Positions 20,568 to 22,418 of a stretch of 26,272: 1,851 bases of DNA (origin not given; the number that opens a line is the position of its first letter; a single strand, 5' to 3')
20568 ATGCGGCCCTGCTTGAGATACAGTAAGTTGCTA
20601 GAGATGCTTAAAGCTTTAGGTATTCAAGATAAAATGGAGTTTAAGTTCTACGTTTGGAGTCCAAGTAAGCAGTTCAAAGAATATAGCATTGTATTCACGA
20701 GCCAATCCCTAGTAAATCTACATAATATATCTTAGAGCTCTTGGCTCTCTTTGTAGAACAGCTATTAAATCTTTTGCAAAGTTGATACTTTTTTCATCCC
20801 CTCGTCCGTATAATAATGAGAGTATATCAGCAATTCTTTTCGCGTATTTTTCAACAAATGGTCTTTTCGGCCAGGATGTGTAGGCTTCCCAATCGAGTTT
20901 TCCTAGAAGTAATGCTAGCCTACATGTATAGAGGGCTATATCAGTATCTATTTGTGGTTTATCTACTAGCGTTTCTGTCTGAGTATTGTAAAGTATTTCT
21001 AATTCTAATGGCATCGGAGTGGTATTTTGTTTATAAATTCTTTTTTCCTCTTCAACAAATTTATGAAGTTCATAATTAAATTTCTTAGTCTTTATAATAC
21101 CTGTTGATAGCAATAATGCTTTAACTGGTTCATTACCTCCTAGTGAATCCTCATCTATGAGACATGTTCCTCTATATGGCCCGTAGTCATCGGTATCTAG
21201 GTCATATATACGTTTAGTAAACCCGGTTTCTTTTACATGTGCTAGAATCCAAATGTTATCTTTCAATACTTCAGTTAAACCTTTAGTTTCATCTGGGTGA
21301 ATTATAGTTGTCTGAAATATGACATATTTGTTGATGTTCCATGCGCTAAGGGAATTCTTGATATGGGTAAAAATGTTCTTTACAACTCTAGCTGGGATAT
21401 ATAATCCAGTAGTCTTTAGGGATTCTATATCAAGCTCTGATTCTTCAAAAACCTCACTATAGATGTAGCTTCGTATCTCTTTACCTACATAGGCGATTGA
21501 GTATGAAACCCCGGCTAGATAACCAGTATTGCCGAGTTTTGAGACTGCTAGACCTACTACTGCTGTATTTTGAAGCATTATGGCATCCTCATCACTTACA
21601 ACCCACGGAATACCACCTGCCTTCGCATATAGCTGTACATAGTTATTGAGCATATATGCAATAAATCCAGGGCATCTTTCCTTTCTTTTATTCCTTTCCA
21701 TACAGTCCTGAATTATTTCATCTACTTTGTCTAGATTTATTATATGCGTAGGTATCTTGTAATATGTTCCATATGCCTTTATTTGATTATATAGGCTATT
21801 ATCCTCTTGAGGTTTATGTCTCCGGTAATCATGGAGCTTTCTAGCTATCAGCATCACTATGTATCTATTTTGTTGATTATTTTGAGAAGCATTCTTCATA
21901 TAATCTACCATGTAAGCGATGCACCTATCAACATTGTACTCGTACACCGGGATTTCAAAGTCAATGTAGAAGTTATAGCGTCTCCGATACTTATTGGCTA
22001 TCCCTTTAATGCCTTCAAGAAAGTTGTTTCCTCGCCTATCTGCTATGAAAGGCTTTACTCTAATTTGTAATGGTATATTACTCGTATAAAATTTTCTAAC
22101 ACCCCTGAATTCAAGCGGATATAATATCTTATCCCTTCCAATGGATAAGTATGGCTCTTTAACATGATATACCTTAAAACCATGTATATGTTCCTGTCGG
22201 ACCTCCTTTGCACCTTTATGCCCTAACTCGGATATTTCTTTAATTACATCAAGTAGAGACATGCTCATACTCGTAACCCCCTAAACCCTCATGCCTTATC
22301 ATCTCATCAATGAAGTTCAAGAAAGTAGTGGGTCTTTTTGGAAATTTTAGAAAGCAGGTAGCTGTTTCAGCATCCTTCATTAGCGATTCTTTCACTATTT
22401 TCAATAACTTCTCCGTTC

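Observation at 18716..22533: Dead short Argonaute facing a convergent, overlapping operon for a membrane-anchored protein and an N-L1-L2/APAZ-like partner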

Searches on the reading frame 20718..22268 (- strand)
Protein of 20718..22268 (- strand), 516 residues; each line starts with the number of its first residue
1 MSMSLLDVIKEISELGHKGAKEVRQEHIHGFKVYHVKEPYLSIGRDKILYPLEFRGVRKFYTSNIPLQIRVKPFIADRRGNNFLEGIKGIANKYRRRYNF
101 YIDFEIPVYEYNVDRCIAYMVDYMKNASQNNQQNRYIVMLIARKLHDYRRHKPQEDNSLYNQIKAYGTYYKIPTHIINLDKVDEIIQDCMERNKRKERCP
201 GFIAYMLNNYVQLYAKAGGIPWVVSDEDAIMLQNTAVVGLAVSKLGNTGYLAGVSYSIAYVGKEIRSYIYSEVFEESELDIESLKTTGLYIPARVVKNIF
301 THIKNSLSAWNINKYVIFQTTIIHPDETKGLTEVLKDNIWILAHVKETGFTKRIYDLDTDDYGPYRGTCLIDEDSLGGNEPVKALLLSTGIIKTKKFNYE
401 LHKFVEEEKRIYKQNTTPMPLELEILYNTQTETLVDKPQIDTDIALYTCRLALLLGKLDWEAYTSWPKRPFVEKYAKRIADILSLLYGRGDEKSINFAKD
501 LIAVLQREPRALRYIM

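Call 4: search_protein_families(library=pfam, proteins=[window:20718-22268:-], max_evalue=1)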
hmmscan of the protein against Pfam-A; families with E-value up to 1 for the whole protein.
window:20718-22268:- (516 aa): 2 families
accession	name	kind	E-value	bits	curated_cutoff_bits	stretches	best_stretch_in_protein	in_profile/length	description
PF08298.17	AAA_PrkA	-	0.0097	15.4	25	1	90-141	46-91/358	PrkA AAA domain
PF25483.1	DUF7906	-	0.12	12.7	27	1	158-276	69-135/215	Domain of unknown function (DUF7906)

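Call 5: search_protein_families(library=padloc, proteins=[window:20718-22268:-], max_evalue=1)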
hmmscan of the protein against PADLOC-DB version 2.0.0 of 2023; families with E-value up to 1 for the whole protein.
window:20718-22268:- (516 aa): 9 families
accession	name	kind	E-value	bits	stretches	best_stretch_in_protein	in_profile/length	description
PDLC02436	pAgo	-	2.3e-33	113.7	1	79-491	72-450/460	-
PDLC02377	pAgo_I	-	4.4e-09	33.6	2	119-242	125-226/457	Class I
PDLC02376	pAgo_I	-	5.1e-07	27.2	1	112-228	117-228/455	Class I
PDLC02428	PprPIWI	-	7.2e-07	26.3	1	29-259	290-477/666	-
PDLC02379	pAgo_II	-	4.2e-05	20.2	1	100-245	363-489/724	Class II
PDLC02388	pAgo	-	0.00013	18.4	1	157-259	441-521/716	-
PDLC02392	pAgo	-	0.00056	16.9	1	156-484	51-329/346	-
PDLC02397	pAgo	-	0.0054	13.6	1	143-254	301-391/578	-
PDLC02381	pAgo_II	-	0.0056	13.2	1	146-242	322-395/617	Class II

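Call 6: search_solved_structures(query=window:20718-22268:-, max_evalue=1, show_alignments=2)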
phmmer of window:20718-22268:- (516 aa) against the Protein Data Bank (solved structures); distinct sequences matched with E-value up to 1: 6.
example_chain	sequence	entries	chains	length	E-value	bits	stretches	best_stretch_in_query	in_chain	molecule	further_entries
8znj_A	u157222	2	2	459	3.9e-11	45.6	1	209-488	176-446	Piwi domain-containing protein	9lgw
9om4_B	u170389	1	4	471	0.0025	19.8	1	114-335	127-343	Prokaryotic argonaute MID-PIWI family protein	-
8in8_C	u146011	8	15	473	0.019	17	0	208-229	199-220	Piwi domain protein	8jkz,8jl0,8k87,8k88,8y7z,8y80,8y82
6d95_A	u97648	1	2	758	0.12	14.3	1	200-326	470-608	Uncharacterized protein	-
5awh_A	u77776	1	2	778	0.13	14.2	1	200-326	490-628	Uncharacterized protein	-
6d8a_A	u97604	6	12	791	0.13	14.2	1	200-326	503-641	Uncharacterized protein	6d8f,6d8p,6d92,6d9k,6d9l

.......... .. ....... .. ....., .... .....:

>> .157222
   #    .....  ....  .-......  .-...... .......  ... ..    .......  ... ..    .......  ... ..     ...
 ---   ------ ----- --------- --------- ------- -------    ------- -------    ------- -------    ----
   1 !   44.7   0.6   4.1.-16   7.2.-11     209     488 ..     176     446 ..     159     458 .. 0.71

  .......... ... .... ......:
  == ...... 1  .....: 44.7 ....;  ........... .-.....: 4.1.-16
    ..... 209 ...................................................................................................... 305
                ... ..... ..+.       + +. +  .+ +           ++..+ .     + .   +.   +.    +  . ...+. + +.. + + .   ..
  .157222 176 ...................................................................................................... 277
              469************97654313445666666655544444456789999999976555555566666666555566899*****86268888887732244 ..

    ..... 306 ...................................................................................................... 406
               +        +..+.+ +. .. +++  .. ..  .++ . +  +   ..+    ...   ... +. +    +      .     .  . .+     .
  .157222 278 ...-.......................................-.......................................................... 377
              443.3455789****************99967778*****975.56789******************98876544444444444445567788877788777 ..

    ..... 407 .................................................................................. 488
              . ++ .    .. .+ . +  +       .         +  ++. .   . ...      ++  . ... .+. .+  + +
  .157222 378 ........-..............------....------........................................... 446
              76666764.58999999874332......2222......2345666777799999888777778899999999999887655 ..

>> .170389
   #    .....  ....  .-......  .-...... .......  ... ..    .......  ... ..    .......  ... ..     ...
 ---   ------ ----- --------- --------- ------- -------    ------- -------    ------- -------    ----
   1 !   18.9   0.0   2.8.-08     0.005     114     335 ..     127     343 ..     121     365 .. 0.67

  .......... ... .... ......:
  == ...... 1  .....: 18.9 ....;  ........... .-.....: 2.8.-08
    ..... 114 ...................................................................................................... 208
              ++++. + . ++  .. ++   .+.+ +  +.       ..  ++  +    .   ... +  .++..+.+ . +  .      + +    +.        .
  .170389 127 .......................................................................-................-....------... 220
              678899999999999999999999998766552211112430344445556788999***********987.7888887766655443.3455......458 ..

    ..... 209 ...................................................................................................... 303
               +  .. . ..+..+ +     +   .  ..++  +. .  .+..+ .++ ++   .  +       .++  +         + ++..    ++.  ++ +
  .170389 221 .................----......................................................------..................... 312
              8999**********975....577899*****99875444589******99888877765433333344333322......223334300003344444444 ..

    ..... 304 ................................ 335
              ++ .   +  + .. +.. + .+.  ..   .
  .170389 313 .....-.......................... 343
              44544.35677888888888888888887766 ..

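Call 13: find_homologous_proteins(query=window:20718-22268:-)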
Query window:20718-22268:- (516 aa): 37 proteins with E <= 0.001 among 8000 candidates.
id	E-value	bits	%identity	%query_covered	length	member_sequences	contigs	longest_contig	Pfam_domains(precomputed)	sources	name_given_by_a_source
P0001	0.0e+0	1178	100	100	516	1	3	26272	-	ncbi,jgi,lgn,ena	-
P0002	2.1e-294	995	85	100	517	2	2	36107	-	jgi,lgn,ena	-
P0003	1.3e-291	986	86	99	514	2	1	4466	-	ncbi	-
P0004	3.0e-254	863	75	99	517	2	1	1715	-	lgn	-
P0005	3.7e-241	819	70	99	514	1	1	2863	-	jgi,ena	-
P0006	1.3e-238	811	70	99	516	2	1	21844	-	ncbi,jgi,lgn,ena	-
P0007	5.9e-235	799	68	100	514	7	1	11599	-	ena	-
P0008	1.1e-225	768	80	82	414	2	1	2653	-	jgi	jgi:hypothetical protein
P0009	1.1e-209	716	65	99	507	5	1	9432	-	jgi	-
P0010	3.9e-197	674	59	100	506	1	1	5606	PF02171.24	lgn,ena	-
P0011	3.2e-194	665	59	98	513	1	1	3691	-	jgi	-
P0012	5.0e-193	661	71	80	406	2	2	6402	-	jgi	-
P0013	9.0e-183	627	55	99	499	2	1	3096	-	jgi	-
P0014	3.4e-128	447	68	58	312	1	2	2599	-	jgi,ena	-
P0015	3.7e-93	331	37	94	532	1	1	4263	-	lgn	-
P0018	1.3e-86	309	36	94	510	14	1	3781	-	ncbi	-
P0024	1.0e-84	303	36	100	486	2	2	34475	-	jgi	jgi:hypothetical protein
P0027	2.3e-83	299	35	95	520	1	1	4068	-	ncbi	-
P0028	3.8e-83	298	35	94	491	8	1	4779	-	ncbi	-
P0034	3.4e-79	285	39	90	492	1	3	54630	-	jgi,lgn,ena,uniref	uniref:Piwi domain-containing protein n=1 Tax=Thermofilum adornatum TaxID=1365176 RepID=A0A7C1GLZ9_9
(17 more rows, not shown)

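Call 14: find_encoding_contigs(protein=P0001, flank=6000, max_places=3)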
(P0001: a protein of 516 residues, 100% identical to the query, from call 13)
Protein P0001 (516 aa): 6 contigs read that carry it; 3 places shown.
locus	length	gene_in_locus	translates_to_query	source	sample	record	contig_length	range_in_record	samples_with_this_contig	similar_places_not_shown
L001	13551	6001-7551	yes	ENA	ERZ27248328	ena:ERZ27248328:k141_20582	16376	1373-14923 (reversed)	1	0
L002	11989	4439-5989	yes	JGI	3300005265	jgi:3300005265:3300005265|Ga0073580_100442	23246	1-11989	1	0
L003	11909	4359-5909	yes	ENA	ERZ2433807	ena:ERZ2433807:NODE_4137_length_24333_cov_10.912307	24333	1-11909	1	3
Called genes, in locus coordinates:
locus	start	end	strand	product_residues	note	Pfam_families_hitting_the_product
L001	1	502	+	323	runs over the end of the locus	PF00491:Arginase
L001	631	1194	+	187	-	PF02417:Chromate_transp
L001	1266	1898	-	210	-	PF00892:EamA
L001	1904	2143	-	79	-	PF00892:EamA (weak)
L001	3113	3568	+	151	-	PF03235:GmrSD_N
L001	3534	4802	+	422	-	PF07510:GmrSD_C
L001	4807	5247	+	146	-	PF01541:GIY-YIG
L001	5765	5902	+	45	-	-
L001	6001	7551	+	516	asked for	-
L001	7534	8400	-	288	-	-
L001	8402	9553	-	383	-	-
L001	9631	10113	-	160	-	-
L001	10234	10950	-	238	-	-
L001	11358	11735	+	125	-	-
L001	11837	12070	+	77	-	-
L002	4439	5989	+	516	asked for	-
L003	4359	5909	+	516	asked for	-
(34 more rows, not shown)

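Call 15: find_encoding_contigs(protein=P0034, flank=6000, max_places=2)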
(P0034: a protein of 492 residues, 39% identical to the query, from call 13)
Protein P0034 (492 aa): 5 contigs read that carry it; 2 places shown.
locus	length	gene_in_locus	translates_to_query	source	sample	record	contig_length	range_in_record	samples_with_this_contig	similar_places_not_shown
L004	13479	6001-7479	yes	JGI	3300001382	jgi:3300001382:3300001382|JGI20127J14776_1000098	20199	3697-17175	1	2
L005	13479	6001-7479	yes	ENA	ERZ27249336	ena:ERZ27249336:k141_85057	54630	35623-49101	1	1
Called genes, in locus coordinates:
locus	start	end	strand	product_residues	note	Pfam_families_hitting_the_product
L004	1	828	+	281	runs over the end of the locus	PF13620:CarboxypepD_reg (weak)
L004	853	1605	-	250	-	PF09520:HinfI (faint), PF14511:RE_EcoO109I (faint)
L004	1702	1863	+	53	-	PF04014:MazE_antitoxin (weak), PF15937:PrlF_antitoxin (weak)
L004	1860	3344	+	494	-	PF00145:DNA_methylase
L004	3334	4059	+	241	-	PF00730:HhH-GPD, PF00633:HHH (weak)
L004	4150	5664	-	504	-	-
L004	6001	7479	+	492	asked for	-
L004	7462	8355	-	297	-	-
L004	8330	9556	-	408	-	-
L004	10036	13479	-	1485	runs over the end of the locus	-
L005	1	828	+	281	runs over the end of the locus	PF13620:CarboxypepD_reg (weak)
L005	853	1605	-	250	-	PF09520:HinfI (faint), PF14511:RE_EcoO109I (faint)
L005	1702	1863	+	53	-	PF04014:MazE_antitoxin (weak), PF15937:PrlF_antitoxin (weak)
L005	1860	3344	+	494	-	PF00145:DNA_methylase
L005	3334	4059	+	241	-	PF00730:HhH-GPD, PF00633:HHH (weak)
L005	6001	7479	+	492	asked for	-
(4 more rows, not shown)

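Call 16: find_encoding_contigs(protein=P0024, flank=6000, max_places=2)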
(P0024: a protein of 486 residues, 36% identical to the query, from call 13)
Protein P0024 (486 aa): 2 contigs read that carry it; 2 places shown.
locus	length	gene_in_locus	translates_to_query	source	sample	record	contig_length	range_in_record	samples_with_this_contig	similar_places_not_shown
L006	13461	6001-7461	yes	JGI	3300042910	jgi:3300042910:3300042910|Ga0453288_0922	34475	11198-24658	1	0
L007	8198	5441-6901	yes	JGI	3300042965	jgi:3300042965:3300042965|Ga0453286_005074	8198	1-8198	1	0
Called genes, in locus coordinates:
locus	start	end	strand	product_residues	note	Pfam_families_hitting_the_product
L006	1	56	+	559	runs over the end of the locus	PF04465:DUF499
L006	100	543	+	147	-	-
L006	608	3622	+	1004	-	PF00176:SNF2-rel_dom, PF00270:DEAD (weak), PF04851:ResIII, PF00271:Helicase_C, PF13020:NOV_C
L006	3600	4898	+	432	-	PF12706:Lactamase_B_2 (weak)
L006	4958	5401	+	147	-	-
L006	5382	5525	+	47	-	-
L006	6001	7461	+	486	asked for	-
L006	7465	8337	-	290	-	-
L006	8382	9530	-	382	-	-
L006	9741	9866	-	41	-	-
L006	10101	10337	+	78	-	-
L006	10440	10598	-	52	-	-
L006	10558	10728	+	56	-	-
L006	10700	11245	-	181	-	-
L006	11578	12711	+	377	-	PF14520:HHH_5 (faint)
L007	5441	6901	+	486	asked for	-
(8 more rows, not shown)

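Call 20: find_related_loci(query=A1, collection=genome_contigs, flank=6000)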
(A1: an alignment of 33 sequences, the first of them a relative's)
Query A1 (516 aa) in genome_contigs; peptide patterns used: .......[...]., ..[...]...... (x = any residue, [..] = any of these).
35 stretches matched a pattern; 2 encode a relative of the query (tblastn E <= 1e-3); 2 distinct loci.
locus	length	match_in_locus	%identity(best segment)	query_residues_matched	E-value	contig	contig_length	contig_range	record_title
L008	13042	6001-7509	70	4-516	0e+0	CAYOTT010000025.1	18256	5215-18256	MAG TPA_asm: uncultured Desulfurococcales archaeon isolate binchicken_co6_547 genome assembly, contig: NODE_3130_length_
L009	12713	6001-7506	71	5-516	0e+0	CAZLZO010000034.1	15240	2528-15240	MAG TPA_asm: uncultured Desulfurococcales archaeon isolate binchicken_co184_170 genome assembly, contig: NODE_7027_lengt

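Call 21: search_solved_structures(query=A1, max_evalue=0.01, show_alignments=1)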
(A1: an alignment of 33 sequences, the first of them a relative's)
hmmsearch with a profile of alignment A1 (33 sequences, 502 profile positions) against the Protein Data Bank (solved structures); distinct sequences matched with E-value up to 0.01: 9.
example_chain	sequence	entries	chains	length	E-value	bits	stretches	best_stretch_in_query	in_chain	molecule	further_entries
8znj_A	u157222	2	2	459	3.2e-26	95.6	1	106-480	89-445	Piwi domain-containing protein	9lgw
9om4_B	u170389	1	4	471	3.2e-06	29.7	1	159-335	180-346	Prokaryotic argonaute MID-PIWI family protein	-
8in8_C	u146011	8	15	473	2.1e-05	27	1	196-248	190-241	Piwi domain protein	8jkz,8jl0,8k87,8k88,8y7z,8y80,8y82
23wq_f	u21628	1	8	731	0.00088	21.6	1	202-243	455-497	EcAgo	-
1w9h_A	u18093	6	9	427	0.0021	20.4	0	199-244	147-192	HYPOTHETICAL PROTEIN AF1318 | PROTEIN AF1318 | PUTATIVE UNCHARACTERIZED PROTEIN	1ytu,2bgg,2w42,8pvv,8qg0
6t5t_A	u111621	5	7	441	0.0023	20.2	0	199-244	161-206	Piwi protein AF_1318 | Piwi protein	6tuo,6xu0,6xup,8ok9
6d95_A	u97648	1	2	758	0.0054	19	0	203-251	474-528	Uncharacterized protein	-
5awh_A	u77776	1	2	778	0.0057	18.9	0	203-251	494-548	Uncharacterized protein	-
6d8a_A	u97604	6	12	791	0.0059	18.9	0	203-251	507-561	Uncharacterized protein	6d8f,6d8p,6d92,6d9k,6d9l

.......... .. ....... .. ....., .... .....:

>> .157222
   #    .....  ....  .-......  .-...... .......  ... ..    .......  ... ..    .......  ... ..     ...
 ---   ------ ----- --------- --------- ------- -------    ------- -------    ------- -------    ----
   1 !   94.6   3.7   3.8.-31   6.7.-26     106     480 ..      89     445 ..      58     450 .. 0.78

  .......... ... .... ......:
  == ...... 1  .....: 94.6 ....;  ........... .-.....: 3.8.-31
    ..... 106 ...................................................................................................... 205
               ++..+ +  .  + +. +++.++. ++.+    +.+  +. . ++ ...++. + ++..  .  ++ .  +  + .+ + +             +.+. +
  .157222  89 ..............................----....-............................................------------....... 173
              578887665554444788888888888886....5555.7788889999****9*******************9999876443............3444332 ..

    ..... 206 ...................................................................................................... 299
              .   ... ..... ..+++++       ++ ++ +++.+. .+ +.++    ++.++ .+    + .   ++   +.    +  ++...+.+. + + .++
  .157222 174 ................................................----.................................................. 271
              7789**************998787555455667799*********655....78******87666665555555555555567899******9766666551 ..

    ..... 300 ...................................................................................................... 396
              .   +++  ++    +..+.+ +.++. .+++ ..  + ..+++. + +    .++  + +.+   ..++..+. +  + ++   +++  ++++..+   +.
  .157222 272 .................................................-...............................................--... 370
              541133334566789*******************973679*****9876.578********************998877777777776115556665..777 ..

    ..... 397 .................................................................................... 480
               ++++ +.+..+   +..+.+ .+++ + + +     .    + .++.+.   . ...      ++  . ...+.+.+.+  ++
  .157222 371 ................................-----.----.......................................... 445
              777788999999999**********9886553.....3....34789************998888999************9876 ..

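Call 22: find_related_loci(query=A1, collection=metagenome_contigs, flank=5000)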
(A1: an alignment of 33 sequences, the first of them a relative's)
Query A1 (516 aa) in metagenome_contigs; peptide patterns used: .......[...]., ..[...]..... (x = any residue, [..] = any of these).
133 stretches matched a pattern; 42 encode a relative of the query (tblastn E <= 1e-3); 41 distinct loci.
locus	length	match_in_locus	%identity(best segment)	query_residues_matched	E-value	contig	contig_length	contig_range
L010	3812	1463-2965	70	4-516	0e+0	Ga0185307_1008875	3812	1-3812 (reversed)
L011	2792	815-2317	70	4-516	0e+0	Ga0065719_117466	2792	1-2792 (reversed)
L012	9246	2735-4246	69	1-516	0e+0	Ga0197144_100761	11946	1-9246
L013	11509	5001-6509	70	4-516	0e+0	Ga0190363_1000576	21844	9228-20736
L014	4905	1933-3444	68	1-516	0e+0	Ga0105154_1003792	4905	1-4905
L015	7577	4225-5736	68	1-516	0e+0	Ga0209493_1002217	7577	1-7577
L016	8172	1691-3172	65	4-516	0e+0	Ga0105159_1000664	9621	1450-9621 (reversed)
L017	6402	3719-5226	70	4-516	0e+0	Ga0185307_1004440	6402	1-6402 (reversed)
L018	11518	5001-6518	85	1-516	0e+0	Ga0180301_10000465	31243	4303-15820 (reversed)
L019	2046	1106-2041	69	4-327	4e-162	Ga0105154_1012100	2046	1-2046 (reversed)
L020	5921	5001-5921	71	5-321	8e-139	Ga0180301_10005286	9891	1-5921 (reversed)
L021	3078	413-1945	37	5-516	7e-107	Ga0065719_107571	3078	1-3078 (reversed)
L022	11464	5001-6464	38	1-516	3e-95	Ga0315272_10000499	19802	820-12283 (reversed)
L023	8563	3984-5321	38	31-516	5e-93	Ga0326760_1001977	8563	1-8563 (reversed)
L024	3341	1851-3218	37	31-516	3e-94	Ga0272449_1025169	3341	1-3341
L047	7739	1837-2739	32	162-483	6e-36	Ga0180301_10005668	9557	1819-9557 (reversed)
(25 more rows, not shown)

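Call 70: search_dna_similar(query=window:20718-22268:-, collection=phages, mode=protein, max_evalue=0.001, max_rows=15)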
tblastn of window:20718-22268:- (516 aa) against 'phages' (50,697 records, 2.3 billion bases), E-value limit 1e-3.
No match.
